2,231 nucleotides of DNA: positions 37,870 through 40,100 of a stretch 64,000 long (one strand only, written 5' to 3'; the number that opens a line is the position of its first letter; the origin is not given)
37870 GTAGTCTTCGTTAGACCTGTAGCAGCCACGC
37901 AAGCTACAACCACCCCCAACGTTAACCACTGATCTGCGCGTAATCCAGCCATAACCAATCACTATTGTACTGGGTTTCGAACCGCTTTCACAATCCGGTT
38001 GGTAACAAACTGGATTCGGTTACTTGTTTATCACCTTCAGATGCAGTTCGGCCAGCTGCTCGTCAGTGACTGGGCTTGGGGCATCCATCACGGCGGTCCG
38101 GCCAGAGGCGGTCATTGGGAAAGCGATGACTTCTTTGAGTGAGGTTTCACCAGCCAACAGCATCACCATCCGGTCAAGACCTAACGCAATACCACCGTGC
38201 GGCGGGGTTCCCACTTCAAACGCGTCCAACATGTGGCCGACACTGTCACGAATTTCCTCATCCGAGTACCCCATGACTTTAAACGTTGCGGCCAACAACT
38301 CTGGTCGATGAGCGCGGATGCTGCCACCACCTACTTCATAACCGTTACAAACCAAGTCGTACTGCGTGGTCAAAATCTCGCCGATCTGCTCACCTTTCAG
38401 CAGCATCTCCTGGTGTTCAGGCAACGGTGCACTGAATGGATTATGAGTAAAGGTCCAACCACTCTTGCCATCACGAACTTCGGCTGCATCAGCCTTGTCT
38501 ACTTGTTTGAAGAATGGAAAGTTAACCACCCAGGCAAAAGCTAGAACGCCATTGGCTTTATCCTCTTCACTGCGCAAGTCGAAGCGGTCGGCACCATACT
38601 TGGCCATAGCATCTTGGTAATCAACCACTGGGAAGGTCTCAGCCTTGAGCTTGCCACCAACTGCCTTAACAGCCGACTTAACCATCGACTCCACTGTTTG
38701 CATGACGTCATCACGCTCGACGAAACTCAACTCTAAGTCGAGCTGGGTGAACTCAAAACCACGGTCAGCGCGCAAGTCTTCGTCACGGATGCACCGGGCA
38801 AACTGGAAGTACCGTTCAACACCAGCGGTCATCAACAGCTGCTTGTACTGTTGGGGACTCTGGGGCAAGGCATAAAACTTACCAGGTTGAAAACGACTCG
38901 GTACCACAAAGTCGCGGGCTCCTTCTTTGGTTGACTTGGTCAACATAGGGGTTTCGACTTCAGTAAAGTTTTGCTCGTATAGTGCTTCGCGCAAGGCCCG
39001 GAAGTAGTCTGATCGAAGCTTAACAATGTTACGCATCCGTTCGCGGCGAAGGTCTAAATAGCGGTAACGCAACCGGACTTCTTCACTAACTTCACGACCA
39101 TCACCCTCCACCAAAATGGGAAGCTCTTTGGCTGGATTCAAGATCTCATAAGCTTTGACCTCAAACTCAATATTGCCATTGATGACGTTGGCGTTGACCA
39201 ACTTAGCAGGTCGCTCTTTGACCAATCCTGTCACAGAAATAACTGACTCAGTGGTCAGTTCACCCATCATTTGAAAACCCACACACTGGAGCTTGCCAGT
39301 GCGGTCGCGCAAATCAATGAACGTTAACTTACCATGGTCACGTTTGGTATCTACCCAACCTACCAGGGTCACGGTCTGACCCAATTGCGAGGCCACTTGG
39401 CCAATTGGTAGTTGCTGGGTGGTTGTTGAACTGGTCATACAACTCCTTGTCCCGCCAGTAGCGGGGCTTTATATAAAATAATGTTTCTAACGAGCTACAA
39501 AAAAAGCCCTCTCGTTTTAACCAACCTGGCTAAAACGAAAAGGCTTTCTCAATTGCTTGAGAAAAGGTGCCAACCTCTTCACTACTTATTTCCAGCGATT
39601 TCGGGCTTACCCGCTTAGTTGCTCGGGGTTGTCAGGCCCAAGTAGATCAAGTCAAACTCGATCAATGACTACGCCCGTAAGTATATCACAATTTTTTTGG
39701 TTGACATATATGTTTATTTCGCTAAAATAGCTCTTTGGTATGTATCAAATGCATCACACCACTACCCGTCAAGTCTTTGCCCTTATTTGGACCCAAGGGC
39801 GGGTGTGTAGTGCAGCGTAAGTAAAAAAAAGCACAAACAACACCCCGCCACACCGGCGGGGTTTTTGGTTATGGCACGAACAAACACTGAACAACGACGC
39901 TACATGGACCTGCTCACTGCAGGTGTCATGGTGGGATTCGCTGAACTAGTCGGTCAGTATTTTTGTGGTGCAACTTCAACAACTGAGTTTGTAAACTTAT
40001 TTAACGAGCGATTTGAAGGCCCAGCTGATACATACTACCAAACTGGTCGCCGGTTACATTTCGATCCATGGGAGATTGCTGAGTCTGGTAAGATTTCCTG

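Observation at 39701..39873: Promoter, ~130-nt structured leader and intrinsic terminator placed 5 nt before a start codon: candidate riboswitch/attenuator or small RNA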

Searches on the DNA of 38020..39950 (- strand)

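Call 4: search_rna_families(source=window, start=39380, end=39950, threshold=evalue, max_evalue=10, show_alignments=3)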
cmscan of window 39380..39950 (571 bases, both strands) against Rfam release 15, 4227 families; matches with E-value up to 10: 20.
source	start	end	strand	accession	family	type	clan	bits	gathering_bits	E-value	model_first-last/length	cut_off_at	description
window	39782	39869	+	RF00513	Trp_leader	Cis-reg; leader;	-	22.5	41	0.037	1-100/100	no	Tryptophan operon leader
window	39505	39545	-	RF03785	mir-974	Gene; miRNA;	-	21.8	90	0.13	1-91/91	no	mir-974 microRNA precursor family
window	39497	39570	-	RF00110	RybB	Gene; sRNA;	-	21.1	40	0.071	1-79/79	no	RybB RNA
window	39503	39545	-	RF03697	mir-722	Gene; miRNA;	-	19.9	81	0.43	1-67/67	no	mir-722 microRNA precursor family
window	39680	39763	-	RF00536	snoMe28S-Cm3227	Gene; snRNA; snoRNA; CD-box;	-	19.8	43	2.9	1-82/82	no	Small nucleolar RNA Me28S-Cm3227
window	39761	39869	+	RF01859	Phe_leader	Cis-reg; leader;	-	19.2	55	1.3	1-125/125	no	Phenylalanine leader peptide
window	39751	39871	+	RF00514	His_leader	Cis-reg; leader;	-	19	49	1.1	1-126/126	no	Histidine operon leader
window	39446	39541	-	RF00198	SL1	Gene;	CL00020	18.5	75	0.9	1-103/103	no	SL1 RNA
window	39762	39873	+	RF01772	rnk_pseudo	Cis-reg; leader;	-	18.5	55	1.4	1-108/108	no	Pseudomonas rnk leader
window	39380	39474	+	RF00513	Trp_leader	Cis-reg; leader;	-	17.6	41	0.74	1-100/100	no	Tryptophan operon leader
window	39676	39759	+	RF01223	snR13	Gene; snRNA; snoRNA; CD-box;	CL00045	17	47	3.3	1-124/124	no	Small nucleolar RNA snR13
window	39835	39885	+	RF02628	Hrs1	Gene; sRNA;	-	16.6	56.4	1.4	1-74/74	no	Hfq-regulated sRNA 1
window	39831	39921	-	RF01772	rnk_pseudo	Cis-reg; leader;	-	16.4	55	4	1-108/108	no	Pseudomonas rnk leader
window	39501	39549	-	RF03871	mir-5681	Gene; miRNA;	-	15.8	88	2.8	1-61/61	no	mir-5681 microRNA precursor family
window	39839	39865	+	RF02083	OrzO-P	Gene; antitoxin;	-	15.6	60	8.8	48-74/76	no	OrzO-P RNA antitoxin family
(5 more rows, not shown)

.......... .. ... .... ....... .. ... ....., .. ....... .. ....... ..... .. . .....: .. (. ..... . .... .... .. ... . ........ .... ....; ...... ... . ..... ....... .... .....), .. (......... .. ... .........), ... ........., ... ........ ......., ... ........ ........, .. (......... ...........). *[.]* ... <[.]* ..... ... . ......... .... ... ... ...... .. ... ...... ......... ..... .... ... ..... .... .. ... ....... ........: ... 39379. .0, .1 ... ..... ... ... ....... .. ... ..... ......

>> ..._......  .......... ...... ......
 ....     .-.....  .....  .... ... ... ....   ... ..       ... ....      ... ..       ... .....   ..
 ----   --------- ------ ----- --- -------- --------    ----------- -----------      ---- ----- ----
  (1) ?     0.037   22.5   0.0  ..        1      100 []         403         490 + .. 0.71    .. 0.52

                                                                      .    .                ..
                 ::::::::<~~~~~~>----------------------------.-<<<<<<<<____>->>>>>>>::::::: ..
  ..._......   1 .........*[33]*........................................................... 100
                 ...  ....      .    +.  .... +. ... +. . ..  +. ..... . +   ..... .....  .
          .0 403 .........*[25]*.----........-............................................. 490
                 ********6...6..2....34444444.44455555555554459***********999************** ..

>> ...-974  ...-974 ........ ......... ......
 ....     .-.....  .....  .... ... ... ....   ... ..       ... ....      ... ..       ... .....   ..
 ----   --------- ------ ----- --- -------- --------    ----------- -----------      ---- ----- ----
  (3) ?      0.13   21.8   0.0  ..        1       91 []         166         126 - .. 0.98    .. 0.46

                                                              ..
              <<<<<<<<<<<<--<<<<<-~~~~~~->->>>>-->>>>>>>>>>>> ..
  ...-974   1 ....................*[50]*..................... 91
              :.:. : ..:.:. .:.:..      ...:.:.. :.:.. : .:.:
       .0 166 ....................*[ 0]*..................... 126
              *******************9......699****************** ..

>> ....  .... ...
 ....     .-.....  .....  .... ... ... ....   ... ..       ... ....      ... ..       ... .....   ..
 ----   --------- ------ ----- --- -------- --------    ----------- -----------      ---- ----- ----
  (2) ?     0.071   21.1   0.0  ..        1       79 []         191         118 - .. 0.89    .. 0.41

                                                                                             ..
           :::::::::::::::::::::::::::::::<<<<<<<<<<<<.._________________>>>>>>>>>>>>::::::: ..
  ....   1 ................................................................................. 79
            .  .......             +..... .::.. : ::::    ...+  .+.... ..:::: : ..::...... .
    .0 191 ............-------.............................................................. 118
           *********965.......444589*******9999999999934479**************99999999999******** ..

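Call 82: search_rna_families(sources=[L029, L083, L084, L086, L087, L088, L089, L091, L092, L093, L005, L009, L012, L043, L002, L003], threshold=gathering)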
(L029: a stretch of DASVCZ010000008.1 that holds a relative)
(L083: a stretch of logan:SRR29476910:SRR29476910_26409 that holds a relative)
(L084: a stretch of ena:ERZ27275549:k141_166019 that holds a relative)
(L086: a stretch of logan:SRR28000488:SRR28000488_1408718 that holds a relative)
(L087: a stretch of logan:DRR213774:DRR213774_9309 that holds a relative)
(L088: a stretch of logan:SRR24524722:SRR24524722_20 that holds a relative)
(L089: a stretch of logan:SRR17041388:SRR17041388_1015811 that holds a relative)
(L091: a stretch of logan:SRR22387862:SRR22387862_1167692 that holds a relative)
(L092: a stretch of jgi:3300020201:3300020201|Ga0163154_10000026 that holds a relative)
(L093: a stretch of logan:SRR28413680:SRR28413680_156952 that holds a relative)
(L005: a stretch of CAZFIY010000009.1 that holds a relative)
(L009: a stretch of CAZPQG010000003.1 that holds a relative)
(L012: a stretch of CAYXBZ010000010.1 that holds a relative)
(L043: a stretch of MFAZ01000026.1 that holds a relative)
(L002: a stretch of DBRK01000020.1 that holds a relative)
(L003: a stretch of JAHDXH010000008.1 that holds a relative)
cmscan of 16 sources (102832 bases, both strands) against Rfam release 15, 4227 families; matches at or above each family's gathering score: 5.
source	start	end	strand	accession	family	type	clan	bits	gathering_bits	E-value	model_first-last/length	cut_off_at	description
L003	6975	7392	-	RF00023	tmRNA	Gene;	CL00001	96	47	5.7e-36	1-374/374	no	transfer-messenger RNA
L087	3086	3157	+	RF00005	tRNA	Gene; tRNA;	CL00001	64.8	29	1.4e-11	1-71/71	no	tRNA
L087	2311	2394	-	RF00005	tRNA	Gene; tRNA;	CL00001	61.7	29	9.5e-11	1-71/71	no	tRNA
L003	1271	1343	+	RF00005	tRNA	Gene; tRNA;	CL00001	61.7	29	9.9e-11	1-71/71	no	tRNA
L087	4537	4621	+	RF00005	tRNA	Gene; tRNA;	CL00001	48.8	29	3.5e-07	1-71/71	no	tRNA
